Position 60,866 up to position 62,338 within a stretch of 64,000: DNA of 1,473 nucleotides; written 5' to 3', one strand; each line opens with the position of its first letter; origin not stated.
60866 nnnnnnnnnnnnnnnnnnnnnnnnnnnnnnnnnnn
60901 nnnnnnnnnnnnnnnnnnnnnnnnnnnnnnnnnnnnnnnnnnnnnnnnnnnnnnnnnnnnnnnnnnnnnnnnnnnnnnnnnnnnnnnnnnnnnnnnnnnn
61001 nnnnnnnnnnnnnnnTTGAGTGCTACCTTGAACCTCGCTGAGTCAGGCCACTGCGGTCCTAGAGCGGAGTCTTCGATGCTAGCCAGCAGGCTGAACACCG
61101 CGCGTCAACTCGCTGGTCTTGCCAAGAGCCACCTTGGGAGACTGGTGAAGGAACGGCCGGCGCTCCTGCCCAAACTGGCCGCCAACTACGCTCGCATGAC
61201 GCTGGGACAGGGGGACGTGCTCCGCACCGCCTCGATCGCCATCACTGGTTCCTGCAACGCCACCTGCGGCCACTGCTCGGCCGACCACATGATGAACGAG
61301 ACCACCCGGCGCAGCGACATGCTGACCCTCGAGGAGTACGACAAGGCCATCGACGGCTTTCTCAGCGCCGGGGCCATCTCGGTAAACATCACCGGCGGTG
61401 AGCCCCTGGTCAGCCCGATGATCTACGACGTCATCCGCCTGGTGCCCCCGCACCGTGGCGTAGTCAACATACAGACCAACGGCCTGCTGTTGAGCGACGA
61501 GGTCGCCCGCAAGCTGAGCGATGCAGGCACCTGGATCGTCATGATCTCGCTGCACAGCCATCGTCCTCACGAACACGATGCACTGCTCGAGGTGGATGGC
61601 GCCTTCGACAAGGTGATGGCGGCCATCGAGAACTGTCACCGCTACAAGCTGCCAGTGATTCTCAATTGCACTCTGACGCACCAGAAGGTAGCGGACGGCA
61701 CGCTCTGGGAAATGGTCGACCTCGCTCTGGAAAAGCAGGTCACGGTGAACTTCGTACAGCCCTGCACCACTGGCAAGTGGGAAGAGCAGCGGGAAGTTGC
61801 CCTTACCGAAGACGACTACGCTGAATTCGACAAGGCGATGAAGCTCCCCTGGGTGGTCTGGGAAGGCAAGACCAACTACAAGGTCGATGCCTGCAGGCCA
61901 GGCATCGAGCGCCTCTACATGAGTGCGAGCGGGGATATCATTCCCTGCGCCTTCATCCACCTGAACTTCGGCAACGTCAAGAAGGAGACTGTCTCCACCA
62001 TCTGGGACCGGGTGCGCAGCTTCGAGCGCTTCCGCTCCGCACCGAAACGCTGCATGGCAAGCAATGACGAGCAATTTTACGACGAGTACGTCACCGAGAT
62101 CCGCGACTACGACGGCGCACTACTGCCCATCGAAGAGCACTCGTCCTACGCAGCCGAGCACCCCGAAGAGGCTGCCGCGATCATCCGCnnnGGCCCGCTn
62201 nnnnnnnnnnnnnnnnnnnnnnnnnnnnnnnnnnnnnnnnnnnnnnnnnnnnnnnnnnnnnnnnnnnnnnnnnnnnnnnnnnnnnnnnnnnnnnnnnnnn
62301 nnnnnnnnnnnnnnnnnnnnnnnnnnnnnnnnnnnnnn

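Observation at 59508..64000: Orphan radical-SAM cassette: two paralogous B12-binding enzymes flanking a SPASM/twitch-type enzyme, next to tRNA-Arg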

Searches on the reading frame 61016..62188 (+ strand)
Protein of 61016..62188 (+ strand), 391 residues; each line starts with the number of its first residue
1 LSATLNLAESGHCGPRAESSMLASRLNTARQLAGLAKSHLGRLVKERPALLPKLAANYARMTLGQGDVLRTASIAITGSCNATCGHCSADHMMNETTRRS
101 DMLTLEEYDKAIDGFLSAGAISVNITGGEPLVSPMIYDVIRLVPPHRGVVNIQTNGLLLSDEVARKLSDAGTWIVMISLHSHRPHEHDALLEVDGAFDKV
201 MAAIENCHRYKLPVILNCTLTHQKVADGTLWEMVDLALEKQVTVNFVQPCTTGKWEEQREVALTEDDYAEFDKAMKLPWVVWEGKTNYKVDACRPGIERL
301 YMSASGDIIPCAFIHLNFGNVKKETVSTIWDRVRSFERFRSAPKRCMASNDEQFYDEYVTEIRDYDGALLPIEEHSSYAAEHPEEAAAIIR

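Call 4: search_protein_families(library=pfam, proteins=[window:61016-62188:+], max_evalue=0.01)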
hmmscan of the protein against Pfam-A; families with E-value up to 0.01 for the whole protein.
window:61016-62188:+ (391 aa): 3 families
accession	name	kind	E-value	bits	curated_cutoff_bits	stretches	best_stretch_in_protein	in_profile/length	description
PF04055.27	Radical_SAM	-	2.2e-20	73.9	29.5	1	76-236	3-165/166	Radical SAM superfamily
PF13186.11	SPASM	-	1.2e-06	29.2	21.5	1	293-346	1-63/67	Iron-sulfur cluster-binding domain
PF13353.11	Fer4_12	-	0.0023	18.7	22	1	77-145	12-76/137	4Fe-4S single cluster domain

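Call 5: search_protein_families(library=ncbifam, proteins=[window:61016-62188:+], max_evalue=0.01)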
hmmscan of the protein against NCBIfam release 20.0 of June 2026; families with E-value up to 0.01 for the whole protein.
window:61016-62188:+ (391 aa): 65 families (the best 25 are shown)
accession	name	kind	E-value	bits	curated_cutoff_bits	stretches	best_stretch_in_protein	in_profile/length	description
TIGR04545.1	rSAM_ahbD_hemeb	equivalog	4.7e-32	111.8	500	2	76-269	6-195/339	heme b synthase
TIGR02666.1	moaA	equivalog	1.3e-30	106.5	284.05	1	74-260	14-203/336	GTP 3',8-cyclase MoaA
TIGR04055.1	rSAM_NirJ2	equivalog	4.8e-28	98.6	500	2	74-270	4-195/326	putative heme d1 biosynthesis radical SAM protein NirJ2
NF050035.1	rSAM_WgK_link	exception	8.3e-25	87.5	650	1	73-268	12-203/367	radical SAM/SPASM peptide maturase WgkB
TIGR02668.1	moaA_archaeal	equivalog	8.8e-25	87.3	325.25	1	70-256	10-193/303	GTP 3',8-cyclase MoaA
TIGR04303.1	GeoRSP_rSAM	equivalog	3.3e-24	86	400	2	71-273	6-202/325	GeoRSP system radical SAM/SPASM protein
TIGR04251.1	SCM_rSAM_ScmF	equivalog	2e-23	83.3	400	1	71-264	5-199/353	SynChlorMet cassette radical SAM/SPASM protein ScmF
NF001199.0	PRK00164.2-1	equivalog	5.1e-23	81.7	231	1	72-259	14-197/308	GTP 3',8-cyclase MoaA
TIGR04053.2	TIGR04053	equivalog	2.4e-21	76.4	395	2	76-244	14-180/366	TIGR04053 family radical SAM/SPASM domain-containing protein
TIGR04250.1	SCM_rSAM_ScmE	equivalog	7.9e-21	74.3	400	1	71-239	4-167/358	SynChlorMet cassette radical SAM/SPASM protein ScmE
TIGR02109.1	PQQ_syn_pqqE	equivalog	3.8e-20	72.1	381.35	1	75-341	12-291/358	pyrroloquinoline quinone biosynthesis protein PqqE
TIGR04051.1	rSAM_NirJ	equivalog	9.2e-20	70.9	515.45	1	78-244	10-170/354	heme d1 biosynthesis radical SAM protein NirJ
TIGR04347.1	pseudo_SAM_Halo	equivalog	1.2e-18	67.6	525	1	76-243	44-205/390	TIGR04347 family pseudo-SAM/SPASM protein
TIGR04054.1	rSAM_NirJ1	equivalog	1.8e-18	66.4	650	1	74-227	40-189/387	putative heme d1 biosynthesis radical SAM protein NirJ1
TIGR04546.1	rSAM_ahbC_deAc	equivalog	6.5e-18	64.7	650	1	75-239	44-202/390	12,18-didecarboxysiroheme deacetylase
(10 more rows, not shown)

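Call 12: search_solved_structures(query=window:61076-62188:+, max_evalue=0.001)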
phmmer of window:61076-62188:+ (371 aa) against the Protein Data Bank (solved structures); distinct sequences matched with E-value up to 0.001: 10.
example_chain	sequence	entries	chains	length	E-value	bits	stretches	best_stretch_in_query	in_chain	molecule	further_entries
6efn_A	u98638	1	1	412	1.1e-12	50.7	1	52-326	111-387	Sporulation killing factor maturation protein SkfB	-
7vob_C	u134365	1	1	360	7.2e-10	41.4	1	54-190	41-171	Cytosylglucuronate decarboxylase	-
7voc_C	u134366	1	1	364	7.3e-10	41.4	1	54-190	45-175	Cytosylglucuronate decarboxylase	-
8wm2_A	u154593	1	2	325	1.3e-09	40.6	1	54-168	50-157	Fe-S radical SAM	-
2fb2_A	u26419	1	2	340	4.6e-08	35.5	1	46-233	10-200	Molybdenum cofactor biosynthesis protein A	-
1tv7_A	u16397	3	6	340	7.2e-08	34.9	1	47-233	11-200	Molybdenum cofactor biosynthesis protein A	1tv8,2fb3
5wgg_A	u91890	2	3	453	5.9e-05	25.3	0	45-176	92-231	Radical SAM domain protein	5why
8ai3_A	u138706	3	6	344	0.00014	24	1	50-223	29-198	Putative peptide biosynthesis protein YydG | Radical SAM core domain-containing protein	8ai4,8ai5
8ai1_A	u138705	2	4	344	0.00015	23.9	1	50-223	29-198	Putative peptide biosynthesis protein YydG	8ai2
8ai6_A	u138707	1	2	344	0.00015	23.9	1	50-223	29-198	Putative peptide biosynthesis protein YydG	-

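Call 18: find_homologous_proteins(query=window:61076-62188:+, max_evalue=1e-10)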
Query window:61076-62188:+ (371 aa): 80 proteins with E <= 1e-10 among 7264 candidates.
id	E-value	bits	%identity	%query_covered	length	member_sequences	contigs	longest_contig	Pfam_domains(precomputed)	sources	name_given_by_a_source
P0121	6.5e-228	774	90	100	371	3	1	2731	PF13186.12,PF04055.28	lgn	-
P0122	3.5e-219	745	87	100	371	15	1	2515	PF13186.12,PF04055.28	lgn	-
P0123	2.3e-180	617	71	99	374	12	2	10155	PF13186.12,PF04055.28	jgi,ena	-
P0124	2.5e-180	617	70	100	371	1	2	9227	PF13186.12,PF04055.28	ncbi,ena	-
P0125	1.3e-179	615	71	100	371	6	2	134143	PF13186.12,PF04055.28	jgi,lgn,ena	-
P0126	7.3e-178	609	69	99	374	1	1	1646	PF13186.12,PF04055.28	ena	-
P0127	4.8e-177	606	69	99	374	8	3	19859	PF13186.12,PF04055.28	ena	-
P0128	8.4e-177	605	70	99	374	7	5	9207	PF13186.12,PF04055.28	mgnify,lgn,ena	mgnify:CR=1 FL=1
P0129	1.6e-176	605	71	99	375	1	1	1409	PF13186.12,PF04055.28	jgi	-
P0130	2.6e-175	601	69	99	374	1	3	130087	PF13186.12,PF04055.28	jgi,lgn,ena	-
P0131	9.7e-174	595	69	99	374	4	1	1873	PF13186.12,PF04055.28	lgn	-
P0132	5.1e-172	590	67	99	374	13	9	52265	PF13186.12,PF04055.28,PF13353.12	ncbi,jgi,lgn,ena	-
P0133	2.9e-170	584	67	100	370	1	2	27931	PF13186.12,PF04055.28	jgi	jgi:MoaA/NifB/PqqE/SkfB family radical SAM enzyme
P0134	1.8e-169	581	66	99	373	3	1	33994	PF13186.12,PF04055.28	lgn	-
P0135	1.7e-167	575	67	99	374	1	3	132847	PF13186.12,PF04055.28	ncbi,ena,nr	ncbi:MAG: radical SAM protein [Proteobacteria bacterium]|nr:radical SAM protein [Pseudomonadota bact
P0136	3.3e-166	571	66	99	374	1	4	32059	PF13186.12,PF04055.28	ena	-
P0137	3.3e-166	571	66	99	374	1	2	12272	PF13186.12,PF04055.28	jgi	-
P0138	5.6e-166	570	66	99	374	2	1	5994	PF13186.12,PF04055.28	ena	-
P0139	2.6e-164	564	66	99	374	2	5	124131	PF13186.12,PF04055.28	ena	-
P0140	1.1e-161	556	63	99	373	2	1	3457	PF13186.12,PF04055.28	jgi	jgi:MoaA/NifB/PqqE/SkfB family radical SAM enzyme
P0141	3.1e-156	538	63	99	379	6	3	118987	PF13186.12,PF04055.28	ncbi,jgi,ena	-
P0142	4.1e-156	537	63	99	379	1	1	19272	PF13186.12,PF04055.28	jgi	jgi:AdoMet-dependent heme synthase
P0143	2.3e-148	512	61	99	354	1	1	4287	PF13186.12,PF04055.28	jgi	jgi:MoaA/NifB/PqqE/SkfB family radical SAM enzyme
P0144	6.1e-148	511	61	99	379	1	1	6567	PF13186.12,PF04055.28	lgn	-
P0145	4.0e-144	498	69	83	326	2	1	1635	PF13186.12,PF04055.28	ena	-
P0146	1.0e-104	368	67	63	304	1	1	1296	PF13186.12,PF04055.28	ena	-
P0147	1.4e-58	217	34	90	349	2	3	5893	PF13186.12,PF04055.28,PF13353.12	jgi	jgi:MoaA/NifB/PqqE/SkfB family radical SAM enzyme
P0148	1.4e-54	203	33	87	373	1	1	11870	PF13186.12,PF04055.28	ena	-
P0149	7.1e-54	201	32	91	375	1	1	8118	PF13186.12,PF04055.28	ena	-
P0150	2.2e-52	196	34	82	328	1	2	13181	PF13186.12,PF04055.28,PF13353.12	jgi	jgi:AdoMet-dependent heme synthase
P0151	7.7e-51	191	31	92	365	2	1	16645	PF13186.12,PF04055.28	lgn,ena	-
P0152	6.0e-49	185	29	91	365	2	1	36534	PF13186.12,PF04055.28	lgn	-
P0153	1.2e-48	184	28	89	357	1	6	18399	PF13186.12,PF04055.28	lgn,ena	-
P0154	2.1e-48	183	29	90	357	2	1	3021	PF13186.12,PF04055.28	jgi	-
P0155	4.3e-39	152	33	79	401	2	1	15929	PF13186.12,PF04055.28,PF13353.12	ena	-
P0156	4.5e-39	152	29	93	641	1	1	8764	PF13641.13,PF04055.28,PF00535.33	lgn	-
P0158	2.0e-34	137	29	85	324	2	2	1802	PF13186.12,PF04055.28,PF13353.12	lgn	-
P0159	1.9e-33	134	32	79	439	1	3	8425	PF13186.12,PF04055.28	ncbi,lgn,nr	ncbi:MAG: radical SAM protein [Planctomycetia bacterium]|nr:radical SAM protein [Planctomycetia bact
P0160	2.0e-33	134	30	81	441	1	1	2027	PF13186.12,PF04055.28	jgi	jgi:MoaA/NifB/PqqE/SkfB family radical SAM enzyme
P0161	8.7e-32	128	31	79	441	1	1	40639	PF13186.12,PF04055.28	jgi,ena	-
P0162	4.2e-31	126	31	81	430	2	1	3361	PF13186.12,PF04055.28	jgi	jgi:MoaA/NifB/PqqE/SkfB family radical SAM enzyme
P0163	6.0e-30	122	30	82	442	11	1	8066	PF13186.12,PF04055.28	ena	-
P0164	1.4e-26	111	30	81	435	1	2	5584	PF13186.12,PF04055.28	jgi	jgi:MoaA/NifB/PqqE/SkfB family radical SAM enzyme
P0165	1.8e-26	111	28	81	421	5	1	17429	PF13186.12,PF04055.28,PF13353.12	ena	-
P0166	1.9e-22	98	26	92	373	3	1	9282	PF13186.12,PF04055.28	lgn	-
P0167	5.8e-21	93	27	71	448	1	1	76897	PF13186.12,PF04055.28,PF13353.12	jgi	jgi:MoaA/NifB/PqqE/SkfB family radical SAM enzyme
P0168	9.4e-21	92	26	77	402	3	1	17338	PF13186.12,PF04055.28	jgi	jgi:MoaA/NifB/PqqE/SkfB family radical SAM enzyme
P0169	1.8e-18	85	28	73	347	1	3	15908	PF13186.12,PF04055.28,PF13353.12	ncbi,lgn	-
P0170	2.9e-18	84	27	73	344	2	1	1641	PF13186.12,PF04055.28,PF13353.12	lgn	-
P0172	6.7e-17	79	22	73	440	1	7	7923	PF13186.12,PF04055.28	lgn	-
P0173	9.9e-17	79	23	73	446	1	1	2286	PF13186.12,PF04055.28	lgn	-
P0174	1.4e-16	78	26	70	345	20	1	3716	PF13186.12,PF04055.28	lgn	-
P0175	2.1e-15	75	26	70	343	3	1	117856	PF13186.12,PF04055.28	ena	-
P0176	3.2e-15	74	25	70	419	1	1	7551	PF13186.12,PF04055.28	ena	-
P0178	4.8e-14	70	36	50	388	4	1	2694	PF13186.12,PF04055.28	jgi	jgi:MoaA/NifB/PqqE/SkfB family radical SAM enzyme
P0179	9.2e-14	69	25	74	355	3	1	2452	PF13186.12,PF04055.28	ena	-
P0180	1.2e-13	69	25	70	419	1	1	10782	PF13186.12,PF04055.28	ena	-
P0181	1.3e-13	69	26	71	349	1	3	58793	PF13186.12,PF04055.28,PF13353.12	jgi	jgi:radical SAM protein with 4Fe4S-binding SPASM domain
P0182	1.4e-13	69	26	73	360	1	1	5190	PF13186.12,PF04055.28,PF13353.12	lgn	-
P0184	3.1e-13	67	21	74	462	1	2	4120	PF13186.12,PF04055.28,PF13353.12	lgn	-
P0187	5.1e-13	67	22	75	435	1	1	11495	PF13186.12,PF04055.28,PF19238.6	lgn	-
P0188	6.6e-13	66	23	72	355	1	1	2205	PF13186.12,PF04055.28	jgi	jgi:MoaA/NifB/PqqE/SkfB family radical SAM enzyme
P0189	8.6e-13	66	24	71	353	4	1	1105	PF13186.12,PF04055.28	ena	-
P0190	4.5e-12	64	25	73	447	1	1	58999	PF13186.12,PF04055.28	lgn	-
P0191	4.6e-12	64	27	82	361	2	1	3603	PF13186.12,PF04055.28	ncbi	-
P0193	8.5e-12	63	25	71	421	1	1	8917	PF13186.12,PF04055.28,PF13353.12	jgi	jgi:MoaA/NifB/PqqE/SkfB family radical SAM enzyme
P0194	1.2e-11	62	32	37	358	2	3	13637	PF13186.12,PF04055.28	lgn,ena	-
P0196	4.0e-11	60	30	37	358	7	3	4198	PF13186.12,PF04055.28,PF13353.12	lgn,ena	-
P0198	5.3e-11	60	26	75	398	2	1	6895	PF13186.12,PF04055.28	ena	-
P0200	8.8e-11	59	25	74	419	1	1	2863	PF13186.12,PF04055.28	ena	-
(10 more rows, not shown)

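Call 20: find_encoding_contigs(protein=P0152, flank=8000, max_places=2)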
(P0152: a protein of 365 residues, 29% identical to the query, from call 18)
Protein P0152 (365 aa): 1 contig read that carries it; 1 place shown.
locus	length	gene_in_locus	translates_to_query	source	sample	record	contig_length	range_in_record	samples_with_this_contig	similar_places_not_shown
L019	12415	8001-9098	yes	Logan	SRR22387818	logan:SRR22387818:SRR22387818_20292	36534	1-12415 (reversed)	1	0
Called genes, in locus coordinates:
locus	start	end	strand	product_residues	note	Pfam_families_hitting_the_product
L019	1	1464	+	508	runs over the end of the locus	PF13231:PMT_2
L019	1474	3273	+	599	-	-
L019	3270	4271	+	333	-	PF04055:Radical_SAM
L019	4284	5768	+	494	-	PF02310:B12-binding, PF04055:Radical_SAM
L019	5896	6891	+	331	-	PF01073:3Beta_HSD, PF01370:Epimerase, PF02719:Polysacc_synt_2, PF04321:RmlD_sub_bind, PF05368:NmrA, PF07993:NAD_binding_4, PF13460:NAD_binding_10, PF16363:GDP_Man_Dehyd, +1 more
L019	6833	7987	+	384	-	PF04055:Radical_SAM, PF13186:SPASM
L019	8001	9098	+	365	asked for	PF04055:Radical_SAM, PF13186:SPASM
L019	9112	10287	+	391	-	PF00155:Aminotran_1_2, PF01041:DegT_DnrJ_EryC1, PF00266:Aminotran_5 (weak), PF01053:Cys_Met_Meta_PP (weak)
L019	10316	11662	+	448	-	PF13231:PMT_2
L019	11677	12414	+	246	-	?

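Call 21: find_encoding_contigs(protein=P0153, flank=8000, max_places=2)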
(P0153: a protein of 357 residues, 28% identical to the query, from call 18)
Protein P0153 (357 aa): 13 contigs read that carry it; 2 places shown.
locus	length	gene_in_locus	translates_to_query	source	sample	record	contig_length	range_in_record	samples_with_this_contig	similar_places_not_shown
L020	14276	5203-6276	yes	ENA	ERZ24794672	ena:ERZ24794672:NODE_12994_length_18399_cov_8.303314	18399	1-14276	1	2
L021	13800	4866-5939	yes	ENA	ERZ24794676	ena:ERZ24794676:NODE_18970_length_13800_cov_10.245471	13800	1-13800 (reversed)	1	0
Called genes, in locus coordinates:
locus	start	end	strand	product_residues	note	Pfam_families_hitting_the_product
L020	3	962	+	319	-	?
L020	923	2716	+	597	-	-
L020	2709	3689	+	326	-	PF04055:Radical_SAM, PF13353:Fer4_12 (weak)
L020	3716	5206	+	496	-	PF02310:B12-binding, PF04055:Radical_SAM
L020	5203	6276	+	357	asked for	PF04055:Radical_SAM, PF13186:SPASM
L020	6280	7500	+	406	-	PF00155:Aminotran_1_2, PF00266:Aminotran_5, PF01041:DegT_DnrJ_EryC1, PF01053:Cys_Met_Meta_PP, PF01212:Beta_elim_lyase, PF01041:DegT_DnrJ_EryC1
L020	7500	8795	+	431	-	PF02310:B12-binding (weak), PF04055:Radical_SAM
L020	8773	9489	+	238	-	PF00535:Glycos_transf_2, PF10111:Glyco_tranf_2_2 (weak), PF13641:Glyco_tranf_2_3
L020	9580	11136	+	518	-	-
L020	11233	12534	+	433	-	PF02366:PMT, PF13231:PMT_2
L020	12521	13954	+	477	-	PF02310:B12-binding, PF04055:Radical_SAM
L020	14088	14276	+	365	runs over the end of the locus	PF01571:GCV_T, PF08669:GCV_T_C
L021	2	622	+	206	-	?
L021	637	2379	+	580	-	-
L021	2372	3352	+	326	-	PF04055:Radical_SAM, PF13353:Fer4_12 (weak)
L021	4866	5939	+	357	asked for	PF04055:Radical_SAM, PF13186:SPASM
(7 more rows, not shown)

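Call 22: find_encoding_contigs(protein=P0148, flank=8000, max_places=2)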
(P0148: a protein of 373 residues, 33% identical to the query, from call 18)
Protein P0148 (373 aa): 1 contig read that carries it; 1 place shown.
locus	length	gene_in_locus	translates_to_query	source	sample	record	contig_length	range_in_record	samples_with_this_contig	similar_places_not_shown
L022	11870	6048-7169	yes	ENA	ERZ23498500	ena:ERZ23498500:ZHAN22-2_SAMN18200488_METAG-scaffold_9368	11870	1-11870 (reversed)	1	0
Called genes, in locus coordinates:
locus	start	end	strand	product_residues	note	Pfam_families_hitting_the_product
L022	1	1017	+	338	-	?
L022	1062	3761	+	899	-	PF00675:Peptidase_M16, PF05193:Peptidase_M16_C, PF00675:Peptidase_M16, PF05193:Peptidase_M16_C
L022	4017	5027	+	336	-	PF03706:LPG_synthase_TM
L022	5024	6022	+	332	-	PF01073:3Beta_HSD, PF01370:Epimerase, PF02719:Polysacc_synt_2, PF04321:RmlD_sub_bind, PF05368:NmrA, PF07993:NAD_binding_4, PF08659:KR, PF13460:NAD_binding_10, +1 more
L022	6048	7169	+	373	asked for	PF04055:Radical_SAM, PF13186:SPASM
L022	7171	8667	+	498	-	PF02310:B12-binding, PF04055:Radical_SAM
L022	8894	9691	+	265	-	PF01875:Memo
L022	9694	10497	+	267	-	PF01734:Patatin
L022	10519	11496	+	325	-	PF03706:LPG_synthase_TM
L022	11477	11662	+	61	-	PF03966:Trm112p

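Call 25: find_encoding_contigs(protein=P0151, flank=8000, max_places=1)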
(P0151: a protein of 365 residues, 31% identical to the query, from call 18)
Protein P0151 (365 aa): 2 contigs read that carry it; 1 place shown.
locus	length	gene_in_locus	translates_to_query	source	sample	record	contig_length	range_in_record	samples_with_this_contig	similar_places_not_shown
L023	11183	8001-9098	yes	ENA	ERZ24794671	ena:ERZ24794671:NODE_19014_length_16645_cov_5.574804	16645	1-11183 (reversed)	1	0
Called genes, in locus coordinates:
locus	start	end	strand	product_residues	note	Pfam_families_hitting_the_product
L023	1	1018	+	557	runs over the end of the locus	-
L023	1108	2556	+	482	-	PF02310:B12-binding, PF04055:Radical_SAM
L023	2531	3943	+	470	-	PF02310:B12-binding (faint), PF04055:Radical_SAM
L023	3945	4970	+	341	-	PF04055:Radical_SAM, PF13186:SPASM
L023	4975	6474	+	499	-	PF02310:B12-binding, PF04055:Radical_SAM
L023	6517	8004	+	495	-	PF02310:B12-binding, PF04055:Radical_SAM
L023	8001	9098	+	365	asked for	PF04055:Radical_SAM, PF13186:SPASM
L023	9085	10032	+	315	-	PF03706:LPG_synthase_TM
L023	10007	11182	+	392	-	?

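Call 26: find_encoding_contigs(protein=P0150, flank=8000, max_places=1)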
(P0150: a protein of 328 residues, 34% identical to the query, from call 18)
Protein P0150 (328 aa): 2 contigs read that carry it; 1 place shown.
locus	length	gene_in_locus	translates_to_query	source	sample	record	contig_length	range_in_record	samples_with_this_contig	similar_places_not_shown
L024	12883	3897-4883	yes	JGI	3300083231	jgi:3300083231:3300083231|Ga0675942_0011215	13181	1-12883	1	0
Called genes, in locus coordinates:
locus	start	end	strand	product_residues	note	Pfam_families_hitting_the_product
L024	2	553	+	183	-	?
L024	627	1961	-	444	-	PF13638:PIN_4, PF02562:PhoH, PF13604:AAA_30 (faint), PF13245:AAA_19 (faint)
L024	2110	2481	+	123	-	PF00072:Response_reg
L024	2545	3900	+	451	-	PF13489:Methyltransf_23, PF08241:Methyltransf_11, PF08242:Methyltransf_12, PF13649:Methyltransf_25, PF13847:Methyltransf_31 (weak), PF00535:Glycos_transf_2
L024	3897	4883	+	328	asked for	PF13353:Fer4_12 (weak), PF04055:Radical_SAM, PF13186:SPASM (faint)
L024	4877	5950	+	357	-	PF04055:Radical_SAM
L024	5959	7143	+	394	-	PF00919:UPF0004, PF04055:Radical_SAM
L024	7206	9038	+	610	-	-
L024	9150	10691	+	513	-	PF00990:GGDEF, PF13487:HD_5, PF01966:HD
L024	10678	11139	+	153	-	PF00383:dCMP_cyt_deam_1, PF14437:MafB19-deam, PF14439:Bd3614-deam (weak)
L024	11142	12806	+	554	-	PF05157:MshEN, PF00437:T2SSE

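Call 27: find_encoding_contigs(protein=P0149, flank=8000, max_places=1)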
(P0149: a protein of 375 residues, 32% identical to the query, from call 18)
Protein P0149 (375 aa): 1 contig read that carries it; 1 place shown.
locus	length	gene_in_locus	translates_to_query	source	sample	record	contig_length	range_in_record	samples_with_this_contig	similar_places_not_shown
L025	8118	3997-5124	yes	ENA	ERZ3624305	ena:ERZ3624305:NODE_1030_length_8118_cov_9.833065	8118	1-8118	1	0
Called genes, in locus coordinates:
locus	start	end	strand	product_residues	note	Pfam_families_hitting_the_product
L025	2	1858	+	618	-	?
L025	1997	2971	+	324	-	PF03706:LPG_synthase_TM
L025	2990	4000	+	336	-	PF01073:3Beta_HSD, PF01370:Epimerase, PF02719:Polysacc_synt_2, PF04321:RmlD_sub_bind, PF05368:NmrA, PF07993:NAD_binding_4, PF08659:KR, PF13460:NAD_binding_10, +1 more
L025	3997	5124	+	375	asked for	PF04055:Radical_SAM, PF13186:SPASM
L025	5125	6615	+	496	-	PF02310:B12-binding, PF04055:Radical_SAM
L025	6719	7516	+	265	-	PF01875:Memo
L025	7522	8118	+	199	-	?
